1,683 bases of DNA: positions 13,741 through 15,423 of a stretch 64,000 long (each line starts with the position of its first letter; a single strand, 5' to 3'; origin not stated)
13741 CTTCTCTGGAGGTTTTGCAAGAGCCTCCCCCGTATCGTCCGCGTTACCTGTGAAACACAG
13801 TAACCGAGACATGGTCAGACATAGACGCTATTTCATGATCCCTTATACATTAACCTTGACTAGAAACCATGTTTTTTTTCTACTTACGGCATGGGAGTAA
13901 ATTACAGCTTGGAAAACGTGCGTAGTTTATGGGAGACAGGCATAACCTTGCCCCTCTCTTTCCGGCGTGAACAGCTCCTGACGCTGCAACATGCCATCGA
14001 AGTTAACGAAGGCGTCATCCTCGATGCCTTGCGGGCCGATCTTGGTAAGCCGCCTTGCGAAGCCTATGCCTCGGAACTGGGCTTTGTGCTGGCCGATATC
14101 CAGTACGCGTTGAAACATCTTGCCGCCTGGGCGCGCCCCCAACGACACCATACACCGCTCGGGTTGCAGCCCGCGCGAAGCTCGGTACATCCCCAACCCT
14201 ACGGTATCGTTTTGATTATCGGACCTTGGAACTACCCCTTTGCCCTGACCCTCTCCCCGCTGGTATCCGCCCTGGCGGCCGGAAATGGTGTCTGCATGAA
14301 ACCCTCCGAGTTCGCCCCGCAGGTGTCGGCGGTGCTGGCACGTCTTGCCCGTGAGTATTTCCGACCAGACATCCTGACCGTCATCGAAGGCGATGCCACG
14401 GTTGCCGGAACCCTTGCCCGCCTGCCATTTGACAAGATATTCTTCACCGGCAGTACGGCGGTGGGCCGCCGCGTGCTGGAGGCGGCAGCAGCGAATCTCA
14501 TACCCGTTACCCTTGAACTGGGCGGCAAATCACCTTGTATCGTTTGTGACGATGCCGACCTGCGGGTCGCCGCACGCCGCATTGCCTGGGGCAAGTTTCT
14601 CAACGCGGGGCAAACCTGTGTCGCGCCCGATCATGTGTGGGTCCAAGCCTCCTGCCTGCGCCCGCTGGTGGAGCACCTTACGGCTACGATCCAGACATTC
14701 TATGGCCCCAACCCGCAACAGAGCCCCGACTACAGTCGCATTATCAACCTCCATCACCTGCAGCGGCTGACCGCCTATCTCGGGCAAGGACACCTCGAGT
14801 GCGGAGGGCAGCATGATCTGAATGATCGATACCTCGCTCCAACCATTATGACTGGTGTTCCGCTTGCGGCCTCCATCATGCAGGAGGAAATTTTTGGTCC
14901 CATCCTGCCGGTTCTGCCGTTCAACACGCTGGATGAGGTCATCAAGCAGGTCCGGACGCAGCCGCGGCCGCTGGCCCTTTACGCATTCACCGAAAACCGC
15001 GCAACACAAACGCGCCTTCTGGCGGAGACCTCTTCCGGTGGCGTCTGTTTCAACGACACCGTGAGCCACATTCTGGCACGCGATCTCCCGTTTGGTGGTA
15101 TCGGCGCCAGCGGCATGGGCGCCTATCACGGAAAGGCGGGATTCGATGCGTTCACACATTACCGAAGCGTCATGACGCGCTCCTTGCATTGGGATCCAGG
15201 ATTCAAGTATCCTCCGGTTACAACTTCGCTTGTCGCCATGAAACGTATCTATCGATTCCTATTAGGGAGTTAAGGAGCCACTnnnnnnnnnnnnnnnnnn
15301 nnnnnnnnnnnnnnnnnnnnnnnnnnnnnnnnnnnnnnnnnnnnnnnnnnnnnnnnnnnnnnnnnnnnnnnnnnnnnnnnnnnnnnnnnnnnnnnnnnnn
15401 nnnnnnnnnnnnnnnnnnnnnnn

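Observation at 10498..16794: C30 (diapo)carotenoid-type glycosyl-ester cluster without a crtM, arranged as two divergent operons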

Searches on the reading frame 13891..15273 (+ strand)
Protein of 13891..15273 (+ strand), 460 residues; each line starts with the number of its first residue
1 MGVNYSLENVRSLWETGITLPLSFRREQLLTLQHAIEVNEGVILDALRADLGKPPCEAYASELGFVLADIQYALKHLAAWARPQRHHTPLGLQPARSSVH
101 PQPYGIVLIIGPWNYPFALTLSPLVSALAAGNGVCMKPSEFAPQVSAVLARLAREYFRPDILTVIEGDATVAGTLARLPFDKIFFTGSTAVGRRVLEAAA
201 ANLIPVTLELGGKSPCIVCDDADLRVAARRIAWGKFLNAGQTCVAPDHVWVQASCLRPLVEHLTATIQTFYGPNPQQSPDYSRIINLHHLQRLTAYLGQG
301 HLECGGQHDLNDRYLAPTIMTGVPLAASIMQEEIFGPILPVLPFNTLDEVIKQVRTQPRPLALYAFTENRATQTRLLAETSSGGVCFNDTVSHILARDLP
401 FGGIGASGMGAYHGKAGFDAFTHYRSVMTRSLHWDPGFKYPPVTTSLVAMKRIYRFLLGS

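Call 5: search_protein_families(library=pfam, proteins=[window:13891-15273:+])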
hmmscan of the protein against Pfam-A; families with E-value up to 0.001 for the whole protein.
window:13891-15273:+ (460 aa): 1 family
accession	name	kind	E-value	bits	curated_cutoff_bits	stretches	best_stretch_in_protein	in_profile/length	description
PF00171.27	Aldedh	-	2.5e-87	293.8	23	1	20-427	48-461/461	Aldehyde dehydrogenase family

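Call 6: search_protein_families(library=ncbifam, proteins=[window:13891-15273:+])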
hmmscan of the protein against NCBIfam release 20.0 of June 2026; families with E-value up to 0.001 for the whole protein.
window:13891-15273:+ (460 aa): 41 families (the best 25 are shown)
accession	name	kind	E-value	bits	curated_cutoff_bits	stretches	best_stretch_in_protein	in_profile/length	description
NF045701.1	BenzalDHMdlD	equivalog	1.3e-112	376.6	550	1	10-428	16-433/436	NAD(P)-dependent benzaldehyde dehydrogenase MdlD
NF006916.0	PRK09407.1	equivalog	1.1e-69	235.5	521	1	18-431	73-494/526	succinic semialdehyde dehydrogenase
NF010000.0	PRK13473.1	subfamily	9.2e-66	222.4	615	1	23-430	61-473/475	aminobutyraldehyde dehydrogenase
TIGR01780.1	SSADH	subfamily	1.5e-56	192.2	646.35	1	99-422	113-445/448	succinate-semialdehyde dehydrogenase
NF009725.0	PRK13252.1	equivalog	2.4e-56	191.2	593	1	102-429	141-479/488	betaine-aldehyde dehydrogenase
TIGR01804.1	BADH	equivalog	9.8e-56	189.1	668.6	1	94-423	124-465/467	betaine-aldehyde dehydrogenase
NF045735.1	PaDhStyDPseudo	equivalog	7.7e-55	186.4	850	1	74-428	111-480/483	phenylacetaldehyde dehydrogenase StyD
NF045736.1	PaDhStyDRhodo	equivalog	1.6e-54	185.2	800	1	46-427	85-475/479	phenylacetaldehyde dehydrogenase StyD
TIGR04284.1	aldehy_Rv0768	hypoth_equivalog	1.9e-53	182.2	775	1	15-429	52-478/480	aldehyde dehydrogenase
TIGR02299.1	HpaE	equivalog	1.2e-51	175.8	638.35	1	102-428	134-475/488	5-carboxymethyl-2-hydroxymuconate semialdehyde dehydrogenase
TIGR03216.1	OH_muco_semi_DH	equivalog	5.1e-51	173.8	693.25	1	25-429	61-479/481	2-hydroxymuconic semialdehyde dehydrogenase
NF007497.0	PRK10090.1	equivalog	6.7e-49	166.9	500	1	29-424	72-472/480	aldehyde dehydrogenase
TIGR03374.1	ABALDH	equivalog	1.8e-47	162.3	909.3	1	17-430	55-472/472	aminobutyraldehyde dehydrogenase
NF040648.1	lactal_redase_Meth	equivalog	3.5e-47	161.5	650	1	25-414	57-447/463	lactaldehyde dehydrogenase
NF052305.1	DioxValDhHalo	equivalog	1.5e-45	156.1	750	1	97-428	135-480/483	2,5-dioxovalerate dehydrogenase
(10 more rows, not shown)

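Call 77: list_cluster_members(proteins=[P0001, window:13891-15273:+, window:46553-48325:-, window:10498-11028:-])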
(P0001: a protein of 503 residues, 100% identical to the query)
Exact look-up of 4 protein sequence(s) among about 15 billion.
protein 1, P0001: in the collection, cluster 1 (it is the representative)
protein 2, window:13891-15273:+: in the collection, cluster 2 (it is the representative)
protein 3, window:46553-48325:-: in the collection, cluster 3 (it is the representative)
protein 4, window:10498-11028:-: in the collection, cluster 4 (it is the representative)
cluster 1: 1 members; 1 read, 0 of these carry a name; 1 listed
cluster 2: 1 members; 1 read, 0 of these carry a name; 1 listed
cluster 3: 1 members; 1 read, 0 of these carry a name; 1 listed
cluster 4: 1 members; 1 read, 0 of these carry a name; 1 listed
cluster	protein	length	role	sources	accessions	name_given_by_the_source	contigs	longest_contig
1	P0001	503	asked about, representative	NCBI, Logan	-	-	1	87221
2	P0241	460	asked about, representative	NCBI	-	-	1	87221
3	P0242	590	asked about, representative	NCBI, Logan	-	-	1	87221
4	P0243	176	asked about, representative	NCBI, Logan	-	-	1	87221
